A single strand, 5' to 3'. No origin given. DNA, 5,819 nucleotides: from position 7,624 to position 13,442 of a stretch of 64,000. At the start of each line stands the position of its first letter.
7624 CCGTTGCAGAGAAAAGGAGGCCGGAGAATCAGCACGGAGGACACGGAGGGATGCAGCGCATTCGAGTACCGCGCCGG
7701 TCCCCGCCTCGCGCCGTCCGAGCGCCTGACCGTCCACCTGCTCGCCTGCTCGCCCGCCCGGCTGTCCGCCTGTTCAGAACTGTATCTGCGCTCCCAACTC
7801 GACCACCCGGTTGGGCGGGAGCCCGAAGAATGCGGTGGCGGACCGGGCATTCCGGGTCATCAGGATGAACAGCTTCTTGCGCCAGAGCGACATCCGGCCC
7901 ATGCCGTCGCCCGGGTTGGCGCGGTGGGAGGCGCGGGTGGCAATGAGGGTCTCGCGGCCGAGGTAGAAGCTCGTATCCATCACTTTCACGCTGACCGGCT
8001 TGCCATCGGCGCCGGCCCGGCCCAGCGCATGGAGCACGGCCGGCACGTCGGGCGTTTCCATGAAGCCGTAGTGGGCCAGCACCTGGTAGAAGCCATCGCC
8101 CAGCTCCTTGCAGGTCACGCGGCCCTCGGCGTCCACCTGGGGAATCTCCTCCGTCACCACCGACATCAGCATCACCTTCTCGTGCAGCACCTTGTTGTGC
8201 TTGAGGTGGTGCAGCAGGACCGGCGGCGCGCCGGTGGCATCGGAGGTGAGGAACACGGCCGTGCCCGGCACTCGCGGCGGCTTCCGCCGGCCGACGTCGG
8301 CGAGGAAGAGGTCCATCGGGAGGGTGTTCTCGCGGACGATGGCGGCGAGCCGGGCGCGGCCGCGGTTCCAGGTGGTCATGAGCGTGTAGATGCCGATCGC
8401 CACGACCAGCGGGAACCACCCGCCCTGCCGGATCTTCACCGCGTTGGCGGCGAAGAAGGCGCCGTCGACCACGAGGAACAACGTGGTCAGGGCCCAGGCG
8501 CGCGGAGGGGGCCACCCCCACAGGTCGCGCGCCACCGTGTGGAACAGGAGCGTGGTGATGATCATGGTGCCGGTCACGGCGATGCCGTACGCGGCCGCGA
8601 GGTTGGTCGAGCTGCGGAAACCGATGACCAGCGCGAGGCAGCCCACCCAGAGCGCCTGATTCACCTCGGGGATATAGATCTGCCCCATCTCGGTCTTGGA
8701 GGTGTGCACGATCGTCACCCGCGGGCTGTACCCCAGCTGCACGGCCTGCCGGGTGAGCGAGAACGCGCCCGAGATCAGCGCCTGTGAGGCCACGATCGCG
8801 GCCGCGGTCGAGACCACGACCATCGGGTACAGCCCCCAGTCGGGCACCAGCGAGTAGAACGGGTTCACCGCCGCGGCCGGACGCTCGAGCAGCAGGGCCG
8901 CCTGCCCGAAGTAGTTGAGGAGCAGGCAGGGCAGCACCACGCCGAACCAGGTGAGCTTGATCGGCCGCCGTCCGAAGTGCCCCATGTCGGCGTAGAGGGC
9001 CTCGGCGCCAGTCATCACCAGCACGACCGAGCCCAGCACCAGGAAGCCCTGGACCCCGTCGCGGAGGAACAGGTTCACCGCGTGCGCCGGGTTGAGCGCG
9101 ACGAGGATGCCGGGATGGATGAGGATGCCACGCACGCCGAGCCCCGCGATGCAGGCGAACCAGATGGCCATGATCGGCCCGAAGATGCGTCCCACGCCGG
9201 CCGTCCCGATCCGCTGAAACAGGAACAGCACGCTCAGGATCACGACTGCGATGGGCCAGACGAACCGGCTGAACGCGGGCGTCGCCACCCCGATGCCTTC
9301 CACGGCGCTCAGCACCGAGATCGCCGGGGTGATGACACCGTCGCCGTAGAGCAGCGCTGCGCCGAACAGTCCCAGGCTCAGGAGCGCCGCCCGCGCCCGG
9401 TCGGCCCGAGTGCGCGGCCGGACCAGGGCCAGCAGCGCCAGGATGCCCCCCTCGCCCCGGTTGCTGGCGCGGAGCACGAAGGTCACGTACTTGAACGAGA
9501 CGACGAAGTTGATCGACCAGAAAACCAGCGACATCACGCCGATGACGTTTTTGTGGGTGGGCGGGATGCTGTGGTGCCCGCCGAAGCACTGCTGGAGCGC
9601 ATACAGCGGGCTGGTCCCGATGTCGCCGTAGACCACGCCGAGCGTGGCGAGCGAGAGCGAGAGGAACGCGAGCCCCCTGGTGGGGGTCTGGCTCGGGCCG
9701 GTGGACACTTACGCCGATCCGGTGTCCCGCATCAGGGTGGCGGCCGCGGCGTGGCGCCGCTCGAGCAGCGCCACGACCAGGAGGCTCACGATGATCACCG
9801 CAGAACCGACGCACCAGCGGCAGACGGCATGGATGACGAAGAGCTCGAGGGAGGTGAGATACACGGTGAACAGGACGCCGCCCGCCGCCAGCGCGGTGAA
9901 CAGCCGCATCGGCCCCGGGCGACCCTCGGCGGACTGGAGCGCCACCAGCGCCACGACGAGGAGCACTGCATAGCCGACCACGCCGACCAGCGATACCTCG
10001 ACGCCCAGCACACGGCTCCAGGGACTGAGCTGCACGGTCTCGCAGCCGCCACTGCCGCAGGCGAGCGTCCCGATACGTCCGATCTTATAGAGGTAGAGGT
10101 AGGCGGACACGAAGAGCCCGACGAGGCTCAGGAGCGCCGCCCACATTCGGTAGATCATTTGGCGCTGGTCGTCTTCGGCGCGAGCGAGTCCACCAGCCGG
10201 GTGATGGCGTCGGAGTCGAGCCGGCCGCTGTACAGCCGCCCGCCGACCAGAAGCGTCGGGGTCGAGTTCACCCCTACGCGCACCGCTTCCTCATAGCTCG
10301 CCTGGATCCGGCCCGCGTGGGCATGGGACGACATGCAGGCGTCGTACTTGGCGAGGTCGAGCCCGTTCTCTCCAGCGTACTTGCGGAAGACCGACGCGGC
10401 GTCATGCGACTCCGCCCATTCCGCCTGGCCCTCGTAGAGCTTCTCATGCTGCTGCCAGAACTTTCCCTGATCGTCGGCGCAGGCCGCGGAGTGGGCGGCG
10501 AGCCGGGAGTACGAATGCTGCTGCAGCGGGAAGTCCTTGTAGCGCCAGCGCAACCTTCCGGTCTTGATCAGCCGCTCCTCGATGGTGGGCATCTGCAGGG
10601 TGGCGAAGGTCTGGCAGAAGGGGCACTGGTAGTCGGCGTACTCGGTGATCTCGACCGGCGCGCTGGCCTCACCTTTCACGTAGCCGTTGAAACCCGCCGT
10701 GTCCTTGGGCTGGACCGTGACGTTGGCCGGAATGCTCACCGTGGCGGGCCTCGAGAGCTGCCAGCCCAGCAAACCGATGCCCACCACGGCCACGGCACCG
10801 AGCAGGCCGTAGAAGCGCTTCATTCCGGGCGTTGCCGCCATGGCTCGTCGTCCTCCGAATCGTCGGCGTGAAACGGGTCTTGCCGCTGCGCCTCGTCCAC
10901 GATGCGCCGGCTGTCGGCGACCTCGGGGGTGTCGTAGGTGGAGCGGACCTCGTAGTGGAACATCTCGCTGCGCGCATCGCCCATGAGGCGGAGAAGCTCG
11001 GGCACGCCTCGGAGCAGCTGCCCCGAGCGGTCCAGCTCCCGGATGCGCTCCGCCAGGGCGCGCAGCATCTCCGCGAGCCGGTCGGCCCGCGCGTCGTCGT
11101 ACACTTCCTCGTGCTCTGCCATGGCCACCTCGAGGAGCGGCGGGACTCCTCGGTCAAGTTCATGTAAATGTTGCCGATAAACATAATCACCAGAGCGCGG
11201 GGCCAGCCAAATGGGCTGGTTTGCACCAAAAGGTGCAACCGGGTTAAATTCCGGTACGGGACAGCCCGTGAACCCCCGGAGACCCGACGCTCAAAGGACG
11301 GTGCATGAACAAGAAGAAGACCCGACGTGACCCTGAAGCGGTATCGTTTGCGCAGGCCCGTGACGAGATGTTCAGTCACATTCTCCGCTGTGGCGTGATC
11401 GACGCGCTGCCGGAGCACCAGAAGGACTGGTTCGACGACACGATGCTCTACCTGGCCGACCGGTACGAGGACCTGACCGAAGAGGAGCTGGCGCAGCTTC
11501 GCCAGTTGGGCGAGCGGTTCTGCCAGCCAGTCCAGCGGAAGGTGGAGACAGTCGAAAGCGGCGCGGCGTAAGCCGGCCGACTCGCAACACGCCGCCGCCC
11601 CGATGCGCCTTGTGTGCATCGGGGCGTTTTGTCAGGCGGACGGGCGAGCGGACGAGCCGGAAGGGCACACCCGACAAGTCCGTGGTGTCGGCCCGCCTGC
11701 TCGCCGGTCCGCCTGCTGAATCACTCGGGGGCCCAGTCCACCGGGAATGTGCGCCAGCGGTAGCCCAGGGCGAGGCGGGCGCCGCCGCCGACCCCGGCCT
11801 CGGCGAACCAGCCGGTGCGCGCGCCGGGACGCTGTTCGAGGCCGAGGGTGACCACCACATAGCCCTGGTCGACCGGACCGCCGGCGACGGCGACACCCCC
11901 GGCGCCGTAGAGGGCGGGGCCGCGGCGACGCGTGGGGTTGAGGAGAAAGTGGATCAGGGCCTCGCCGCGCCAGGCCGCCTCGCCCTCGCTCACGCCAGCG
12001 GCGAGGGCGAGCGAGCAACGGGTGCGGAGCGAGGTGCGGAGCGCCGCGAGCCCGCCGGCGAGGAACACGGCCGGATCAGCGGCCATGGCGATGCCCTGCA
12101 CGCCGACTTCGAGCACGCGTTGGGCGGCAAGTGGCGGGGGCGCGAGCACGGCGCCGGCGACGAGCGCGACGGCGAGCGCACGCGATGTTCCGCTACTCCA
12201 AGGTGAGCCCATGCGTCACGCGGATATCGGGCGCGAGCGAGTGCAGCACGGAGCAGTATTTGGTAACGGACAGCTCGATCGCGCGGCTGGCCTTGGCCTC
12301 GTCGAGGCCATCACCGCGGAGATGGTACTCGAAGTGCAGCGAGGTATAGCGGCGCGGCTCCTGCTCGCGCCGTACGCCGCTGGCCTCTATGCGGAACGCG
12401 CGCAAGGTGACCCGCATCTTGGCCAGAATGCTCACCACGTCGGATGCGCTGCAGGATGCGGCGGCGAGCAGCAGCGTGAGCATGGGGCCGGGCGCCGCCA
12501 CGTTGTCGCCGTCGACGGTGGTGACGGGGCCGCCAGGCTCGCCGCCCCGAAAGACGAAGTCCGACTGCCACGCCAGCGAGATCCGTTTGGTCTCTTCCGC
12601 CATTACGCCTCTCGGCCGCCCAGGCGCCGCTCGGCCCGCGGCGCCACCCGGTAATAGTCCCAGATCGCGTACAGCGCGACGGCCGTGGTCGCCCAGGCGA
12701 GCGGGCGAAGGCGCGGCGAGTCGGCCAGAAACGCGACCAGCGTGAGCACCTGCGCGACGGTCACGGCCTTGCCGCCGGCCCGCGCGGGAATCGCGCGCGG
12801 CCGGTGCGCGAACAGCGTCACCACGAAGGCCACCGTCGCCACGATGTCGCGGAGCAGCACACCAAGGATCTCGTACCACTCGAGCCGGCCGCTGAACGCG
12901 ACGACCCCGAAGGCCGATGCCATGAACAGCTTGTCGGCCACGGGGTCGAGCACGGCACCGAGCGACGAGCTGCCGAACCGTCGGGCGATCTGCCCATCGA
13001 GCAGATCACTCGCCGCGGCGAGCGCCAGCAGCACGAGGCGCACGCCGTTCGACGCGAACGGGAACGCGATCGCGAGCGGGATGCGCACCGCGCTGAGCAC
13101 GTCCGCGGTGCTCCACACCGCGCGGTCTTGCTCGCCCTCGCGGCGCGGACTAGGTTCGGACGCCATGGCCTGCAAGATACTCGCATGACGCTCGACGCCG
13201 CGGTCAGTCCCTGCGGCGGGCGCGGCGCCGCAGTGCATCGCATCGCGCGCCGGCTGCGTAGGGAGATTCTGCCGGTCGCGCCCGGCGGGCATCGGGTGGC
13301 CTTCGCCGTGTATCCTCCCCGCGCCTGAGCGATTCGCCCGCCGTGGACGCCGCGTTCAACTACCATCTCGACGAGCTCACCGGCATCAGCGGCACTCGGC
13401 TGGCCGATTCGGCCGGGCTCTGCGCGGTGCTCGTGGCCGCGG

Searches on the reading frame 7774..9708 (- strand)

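Call 45: search_protein_families(library=pfam, proteins=[window:7774-9708:-], max_evalue=0.0001)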
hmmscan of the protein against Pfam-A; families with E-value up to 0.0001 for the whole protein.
window:7774-9708:- (644 aa): 2 families
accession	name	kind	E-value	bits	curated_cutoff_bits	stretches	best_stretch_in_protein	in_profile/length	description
PF02705.21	K_trans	-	3.7e-187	622.7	24.8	1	19-469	2-452/454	K+ potassium transporter integral membrane domain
PF22776.1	K_trans_C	-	2.9e-48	164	24.8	1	481-643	1-150/151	K+ potassium transporter C-terminal domain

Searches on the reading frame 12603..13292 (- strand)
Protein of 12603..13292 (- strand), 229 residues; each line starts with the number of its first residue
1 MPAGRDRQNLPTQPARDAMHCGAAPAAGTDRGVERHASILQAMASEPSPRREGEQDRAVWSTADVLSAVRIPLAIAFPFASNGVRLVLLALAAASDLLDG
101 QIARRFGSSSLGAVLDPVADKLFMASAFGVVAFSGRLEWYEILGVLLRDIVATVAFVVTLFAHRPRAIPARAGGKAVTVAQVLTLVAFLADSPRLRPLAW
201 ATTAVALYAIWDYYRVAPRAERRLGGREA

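Call 44: search_protein_families(library=pfam, proteins=[window:12603-13292:-], max_evalue=0.0001)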
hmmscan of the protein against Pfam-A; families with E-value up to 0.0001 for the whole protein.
window:12603-13292:- (229 aa): 1 family
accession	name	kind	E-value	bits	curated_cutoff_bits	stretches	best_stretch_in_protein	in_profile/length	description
PF01066.26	CDP-OH_P_transf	-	2.1e-20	74.1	22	1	62-205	3-145/152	CDP-alcohol phosphatidyltransferase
